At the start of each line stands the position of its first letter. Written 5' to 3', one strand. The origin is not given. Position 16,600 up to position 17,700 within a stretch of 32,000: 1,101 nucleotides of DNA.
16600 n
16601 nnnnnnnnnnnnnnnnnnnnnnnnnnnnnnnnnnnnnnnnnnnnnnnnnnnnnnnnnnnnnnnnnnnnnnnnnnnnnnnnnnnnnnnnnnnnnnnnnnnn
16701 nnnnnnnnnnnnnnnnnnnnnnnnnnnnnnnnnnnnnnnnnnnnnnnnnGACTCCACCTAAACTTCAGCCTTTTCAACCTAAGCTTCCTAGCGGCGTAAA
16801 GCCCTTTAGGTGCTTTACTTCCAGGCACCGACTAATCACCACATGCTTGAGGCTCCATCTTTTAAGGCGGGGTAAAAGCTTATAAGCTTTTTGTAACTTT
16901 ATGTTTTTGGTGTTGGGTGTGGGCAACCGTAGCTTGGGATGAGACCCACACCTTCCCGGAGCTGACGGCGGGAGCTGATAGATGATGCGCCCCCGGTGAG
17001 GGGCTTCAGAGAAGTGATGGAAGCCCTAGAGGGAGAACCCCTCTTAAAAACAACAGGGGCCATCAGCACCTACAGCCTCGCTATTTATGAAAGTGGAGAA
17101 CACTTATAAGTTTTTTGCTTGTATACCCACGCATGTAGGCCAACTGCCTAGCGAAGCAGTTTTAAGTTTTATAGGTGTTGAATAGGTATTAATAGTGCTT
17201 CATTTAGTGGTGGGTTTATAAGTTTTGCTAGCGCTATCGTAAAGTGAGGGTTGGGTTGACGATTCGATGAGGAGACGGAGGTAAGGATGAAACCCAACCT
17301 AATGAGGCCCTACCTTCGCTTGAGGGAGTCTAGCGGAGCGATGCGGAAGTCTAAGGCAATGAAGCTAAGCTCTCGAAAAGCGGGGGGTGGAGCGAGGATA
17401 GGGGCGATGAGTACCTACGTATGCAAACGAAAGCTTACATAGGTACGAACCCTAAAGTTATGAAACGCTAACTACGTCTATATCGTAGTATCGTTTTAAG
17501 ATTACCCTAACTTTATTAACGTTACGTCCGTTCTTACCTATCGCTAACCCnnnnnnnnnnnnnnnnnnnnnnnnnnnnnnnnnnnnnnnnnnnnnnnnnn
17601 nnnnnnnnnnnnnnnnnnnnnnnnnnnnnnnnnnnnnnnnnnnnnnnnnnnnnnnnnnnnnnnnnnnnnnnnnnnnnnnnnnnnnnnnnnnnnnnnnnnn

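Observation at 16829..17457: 629-bp spacer with no ORF of 60 aa or more breaks the tightly packed RNAP/ribosomal-protein cluster between nusA and rps12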

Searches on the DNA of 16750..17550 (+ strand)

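Call 4: search_rna_families(source=window, start=16750, end=17550, threshold=evalue, max_evalue=10, show_alignments=5)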
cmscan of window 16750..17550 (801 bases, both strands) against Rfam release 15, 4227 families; matches with E-value up to 10: 7.
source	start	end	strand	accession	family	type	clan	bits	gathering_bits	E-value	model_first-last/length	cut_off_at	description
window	16874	16948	-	RF02273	FsrA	Gene;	-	15.8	80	1.5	1-83/83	no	FsrA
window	16989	17036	-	RF00921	mir-665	Gene; miRNA;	-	15.8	52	5.8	1-72/72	no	mir-665 microRNA precursor family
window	17431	17473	+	RF02824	LPR10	Gene; sRNA;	-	15.4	69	7.7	1-94/94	no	Legionella RNA 10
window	17336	17408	-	RF01986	ZEB2_AS1_3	Gene; lncRNA;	-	12.8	55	4.7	1-100/100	no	ZEB2 antisense RNA 1 conserved region 3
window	17032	17070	-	RF00282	SNORD48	Gene; snRNA; snoRNA; CD-box;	-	12.3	36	8.7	1-63/63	no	Small nucleolar RNA SNORD48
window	16889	16956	-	RF02248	Six3os1_3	Gene; lncRNA;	-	11.2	40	3.7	1-75/75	no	Six3os1 conserved region 3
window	16935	17001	+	RF01128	sR43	Gene; snRNA; snoRNA; CD-box;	-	11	45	5.4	1-56/56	no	Small nucleolar RNA sR42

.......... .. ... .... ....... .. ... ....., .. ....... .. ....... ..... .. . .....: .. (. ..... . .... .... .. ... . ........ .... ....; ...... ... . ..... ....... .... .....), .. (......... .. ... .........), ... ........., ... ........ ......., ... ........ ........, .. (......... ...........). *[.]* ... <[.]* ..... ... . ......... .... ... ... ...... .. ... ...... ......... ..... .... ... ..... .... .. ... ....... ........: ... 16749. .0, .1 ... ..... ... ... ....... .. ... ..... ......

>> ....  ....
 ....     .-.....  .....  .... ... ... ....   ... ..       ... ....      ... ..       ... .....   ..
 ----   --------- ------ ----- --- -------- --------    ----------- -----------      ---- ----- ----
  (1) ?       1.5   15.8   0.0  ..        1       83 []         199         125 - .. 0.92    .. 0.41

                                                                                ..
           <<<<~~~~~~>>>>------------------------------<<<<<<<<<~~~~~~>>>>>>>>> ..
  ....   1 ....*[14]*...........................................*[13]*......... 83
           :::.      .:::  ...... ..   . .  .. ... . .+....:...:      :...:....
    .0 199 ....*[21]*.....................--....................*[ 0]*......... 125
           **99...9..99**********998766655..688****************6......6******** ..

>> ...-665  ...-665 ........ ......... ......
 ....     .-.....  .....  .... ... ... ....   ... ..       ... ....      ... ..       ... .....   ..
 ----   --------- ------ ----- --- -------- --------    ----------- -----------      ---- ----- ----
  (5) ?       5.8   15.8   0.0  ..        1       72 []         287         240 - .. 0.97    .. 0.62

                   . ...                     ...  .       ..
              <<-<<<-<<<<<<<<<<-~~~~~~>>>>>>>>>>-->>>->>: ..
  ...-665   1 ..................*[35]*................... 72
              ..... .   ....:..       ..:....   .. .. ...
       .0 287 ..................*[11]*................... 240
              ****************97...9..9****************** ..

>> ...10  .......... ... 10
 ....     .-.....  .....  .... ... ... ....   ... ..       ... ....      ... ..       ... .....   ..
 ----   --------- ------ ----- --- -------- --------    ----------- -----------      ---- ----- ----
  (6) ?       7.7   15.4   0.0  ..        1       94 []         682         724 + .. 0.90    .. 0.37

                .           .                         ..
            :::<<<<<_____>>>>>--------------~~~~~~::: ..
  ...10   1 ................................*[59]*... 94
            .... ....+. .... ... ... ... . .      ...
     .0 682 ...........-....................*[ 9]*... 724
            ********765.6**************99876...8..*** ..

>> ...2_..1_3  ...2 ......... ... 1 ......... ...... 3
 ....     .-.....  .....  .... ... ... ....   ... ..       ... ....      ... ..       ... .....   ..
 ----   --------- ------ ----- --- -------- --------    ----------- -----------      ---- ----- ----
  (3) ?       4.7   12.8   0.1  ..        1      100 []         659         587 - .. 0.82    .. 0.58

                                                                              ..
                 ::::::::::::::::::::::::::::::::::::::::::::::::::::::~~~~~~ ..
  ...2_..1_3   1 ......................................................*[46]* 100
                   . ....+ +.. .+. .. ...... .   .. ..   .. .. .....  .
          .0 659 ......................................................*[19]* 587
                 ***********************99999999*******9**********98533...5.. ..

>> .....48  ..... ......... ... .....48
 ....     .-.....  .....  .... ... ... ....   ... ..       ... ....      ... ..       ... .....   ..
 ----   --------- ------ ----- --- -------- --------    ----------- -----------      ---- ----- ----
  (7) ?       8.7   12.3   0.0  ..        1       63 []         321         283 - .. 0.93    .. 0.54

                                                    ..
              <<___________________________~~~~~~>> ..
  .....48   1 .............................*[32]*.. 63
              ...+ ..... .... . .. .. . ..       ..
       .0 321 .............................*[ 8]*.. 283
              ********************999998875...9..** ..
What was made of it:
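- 16909..17116 (+): Putative transcript of block A, ending at the T6 run 17111-17116. Its status is uncertain. No Rfam hit (call 4).
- On Box C/D sRNA: The best Rfam C/D hit, sR43, scores 11 bits against a gathering score of 45 (call 4).
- On Known structured RNAs (tRNA, RNase P incl. type T, SRP, 5S, group I/II introns, HEARO/omega RNAs, Hgc/SscA): An E<=10 scan of 16750-17550 gives only chance-level hits of 16 bits or less (call 4).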

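Call 25: search_dna_similar(query=window:16829-17457:+, collection=phages, mode=distant, max_evalue=0.1)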
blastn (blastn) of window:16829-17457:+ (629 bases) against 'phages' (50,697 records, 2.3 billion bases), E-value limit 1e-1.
No match.

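Call 26: search_dna_similar(query=window:16829-17457:+, collection=plasmids, mode=distant, max_evalue=0.1)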
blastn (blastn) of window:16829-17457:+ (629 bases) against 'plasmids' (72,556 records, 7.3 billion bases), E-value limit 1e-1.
No match.
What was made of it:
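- Tried and rejected: No match (calls 25, 26).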

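Call 68: build_rna_model(alignment_id=A3)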
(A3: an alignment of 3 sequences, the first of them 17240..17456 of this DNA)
Model R1 built from alignment A3 (3 sequences, 221 columns); structure: RNAalifold consensus.
model positions 217; base pairs 60; branch points 2; effective number of sequences 0.75; information 0.591 bits per position. Calibrated on 0.2 Mb of random sequence (short: E-values are rough).
structure used (alignment columns):
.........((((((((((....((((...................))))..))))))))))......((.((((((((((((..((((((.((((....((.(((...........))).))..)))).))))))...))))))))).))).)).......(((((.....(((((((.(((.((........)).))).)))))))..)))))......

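Call 69: search_with_rna_model(model_id=R1, source=window, max_evalue=10, show_alignments=3)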
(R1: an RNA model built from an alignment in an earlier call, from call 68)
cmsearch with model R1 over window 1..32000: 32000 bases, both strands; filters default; matches with E-value up to 10: 3.
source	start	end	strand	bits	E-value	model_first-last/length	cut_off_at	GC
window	17240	17456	+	271.9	1e-73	1-217/217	no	0.52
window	17411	17446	-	16.6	0.0013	172-207/217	no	0.42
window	22314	22332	-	4.4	3.1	27-45/217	no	0.42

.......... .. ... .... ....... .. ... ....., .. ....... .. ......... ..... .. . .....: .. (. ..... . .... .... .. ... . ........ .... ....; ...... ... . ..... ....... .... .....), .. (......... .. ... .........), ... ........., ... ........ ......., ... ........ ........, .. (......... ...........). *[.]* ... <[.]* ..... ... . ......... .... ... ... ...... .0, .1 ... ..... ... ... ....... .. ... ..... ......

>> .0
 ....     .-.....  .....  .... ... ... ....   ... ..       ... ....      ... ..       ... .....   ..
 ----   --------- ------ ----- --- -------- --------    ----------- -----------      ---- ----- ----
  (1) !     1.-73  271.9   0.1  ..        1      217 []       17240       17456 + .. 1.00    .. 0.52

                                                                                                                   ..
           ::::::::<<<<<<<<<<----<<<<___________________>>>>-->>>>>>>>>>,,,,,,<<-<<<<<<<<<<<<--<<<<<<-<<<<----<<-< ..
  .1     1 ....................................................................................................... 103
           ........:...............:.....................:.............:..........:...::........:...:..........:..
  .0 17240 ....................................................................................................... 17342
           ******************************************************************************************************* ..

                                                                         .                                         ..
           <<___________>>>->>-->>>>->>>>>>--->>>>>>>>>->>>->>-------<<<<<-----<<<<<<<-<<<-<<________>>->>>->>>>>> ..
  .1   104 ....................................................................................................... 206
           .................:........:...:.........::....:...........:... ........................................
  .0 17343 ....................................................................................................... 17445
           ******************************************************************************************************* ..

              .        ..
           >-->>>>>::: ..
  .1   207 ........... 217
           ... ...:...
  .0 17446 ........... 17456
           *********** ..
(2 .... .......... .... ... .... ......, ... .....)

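Call 74: search_with_rna_model(model_id=R1, sources=[L119, L118, L117], max_evalue=10, show_alignments=3, filters=off)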
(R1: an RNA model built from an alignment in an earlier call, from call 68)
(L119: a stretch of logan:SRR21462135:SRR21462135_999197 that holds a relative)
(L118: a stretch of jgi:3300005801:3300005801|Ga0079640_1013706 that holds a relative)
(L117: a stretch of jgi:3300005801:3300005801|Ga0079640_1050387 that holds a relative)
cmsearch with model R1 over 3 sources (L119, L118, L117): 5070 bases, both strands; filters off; matches with E-value up to 10: 15.
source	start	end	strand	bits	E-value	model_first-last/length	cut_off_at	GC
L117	694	910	+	272.1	1.5e-74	1-217/217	no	0.51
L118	1856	2075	+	260.7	2e-71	1-217/217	no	0.48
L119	57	262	+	73.1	6.5e-20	1-217/217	no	0.5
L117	865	900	-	19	4.6e-05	172-207/217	no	0.39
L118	2027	2062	-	14.3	0.00095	172-207/217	no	0.42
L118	1923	2011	-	4.9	0.35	66-154/217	no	0.57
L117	172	219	-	3.7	0.76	86-134/217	no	0.38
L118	1490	1611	+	2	2.2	1-217/217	no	0.38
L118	1108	1272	+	1.9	2.4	1-217/217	no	0.36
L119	1265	1284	+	1.1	3.9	180-199/217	no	0.4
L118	949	970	-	1.1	4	179-200/217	no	0.23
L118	2343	2468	+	1.1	4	1-217/217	no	0.37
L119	905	1074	+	0.9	4.6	1-217/217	no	0.34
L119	496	520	-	-0.1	8.4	24-48/217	no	0.36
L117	1018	1038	-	-0.2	8.9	101-121/217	no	0.29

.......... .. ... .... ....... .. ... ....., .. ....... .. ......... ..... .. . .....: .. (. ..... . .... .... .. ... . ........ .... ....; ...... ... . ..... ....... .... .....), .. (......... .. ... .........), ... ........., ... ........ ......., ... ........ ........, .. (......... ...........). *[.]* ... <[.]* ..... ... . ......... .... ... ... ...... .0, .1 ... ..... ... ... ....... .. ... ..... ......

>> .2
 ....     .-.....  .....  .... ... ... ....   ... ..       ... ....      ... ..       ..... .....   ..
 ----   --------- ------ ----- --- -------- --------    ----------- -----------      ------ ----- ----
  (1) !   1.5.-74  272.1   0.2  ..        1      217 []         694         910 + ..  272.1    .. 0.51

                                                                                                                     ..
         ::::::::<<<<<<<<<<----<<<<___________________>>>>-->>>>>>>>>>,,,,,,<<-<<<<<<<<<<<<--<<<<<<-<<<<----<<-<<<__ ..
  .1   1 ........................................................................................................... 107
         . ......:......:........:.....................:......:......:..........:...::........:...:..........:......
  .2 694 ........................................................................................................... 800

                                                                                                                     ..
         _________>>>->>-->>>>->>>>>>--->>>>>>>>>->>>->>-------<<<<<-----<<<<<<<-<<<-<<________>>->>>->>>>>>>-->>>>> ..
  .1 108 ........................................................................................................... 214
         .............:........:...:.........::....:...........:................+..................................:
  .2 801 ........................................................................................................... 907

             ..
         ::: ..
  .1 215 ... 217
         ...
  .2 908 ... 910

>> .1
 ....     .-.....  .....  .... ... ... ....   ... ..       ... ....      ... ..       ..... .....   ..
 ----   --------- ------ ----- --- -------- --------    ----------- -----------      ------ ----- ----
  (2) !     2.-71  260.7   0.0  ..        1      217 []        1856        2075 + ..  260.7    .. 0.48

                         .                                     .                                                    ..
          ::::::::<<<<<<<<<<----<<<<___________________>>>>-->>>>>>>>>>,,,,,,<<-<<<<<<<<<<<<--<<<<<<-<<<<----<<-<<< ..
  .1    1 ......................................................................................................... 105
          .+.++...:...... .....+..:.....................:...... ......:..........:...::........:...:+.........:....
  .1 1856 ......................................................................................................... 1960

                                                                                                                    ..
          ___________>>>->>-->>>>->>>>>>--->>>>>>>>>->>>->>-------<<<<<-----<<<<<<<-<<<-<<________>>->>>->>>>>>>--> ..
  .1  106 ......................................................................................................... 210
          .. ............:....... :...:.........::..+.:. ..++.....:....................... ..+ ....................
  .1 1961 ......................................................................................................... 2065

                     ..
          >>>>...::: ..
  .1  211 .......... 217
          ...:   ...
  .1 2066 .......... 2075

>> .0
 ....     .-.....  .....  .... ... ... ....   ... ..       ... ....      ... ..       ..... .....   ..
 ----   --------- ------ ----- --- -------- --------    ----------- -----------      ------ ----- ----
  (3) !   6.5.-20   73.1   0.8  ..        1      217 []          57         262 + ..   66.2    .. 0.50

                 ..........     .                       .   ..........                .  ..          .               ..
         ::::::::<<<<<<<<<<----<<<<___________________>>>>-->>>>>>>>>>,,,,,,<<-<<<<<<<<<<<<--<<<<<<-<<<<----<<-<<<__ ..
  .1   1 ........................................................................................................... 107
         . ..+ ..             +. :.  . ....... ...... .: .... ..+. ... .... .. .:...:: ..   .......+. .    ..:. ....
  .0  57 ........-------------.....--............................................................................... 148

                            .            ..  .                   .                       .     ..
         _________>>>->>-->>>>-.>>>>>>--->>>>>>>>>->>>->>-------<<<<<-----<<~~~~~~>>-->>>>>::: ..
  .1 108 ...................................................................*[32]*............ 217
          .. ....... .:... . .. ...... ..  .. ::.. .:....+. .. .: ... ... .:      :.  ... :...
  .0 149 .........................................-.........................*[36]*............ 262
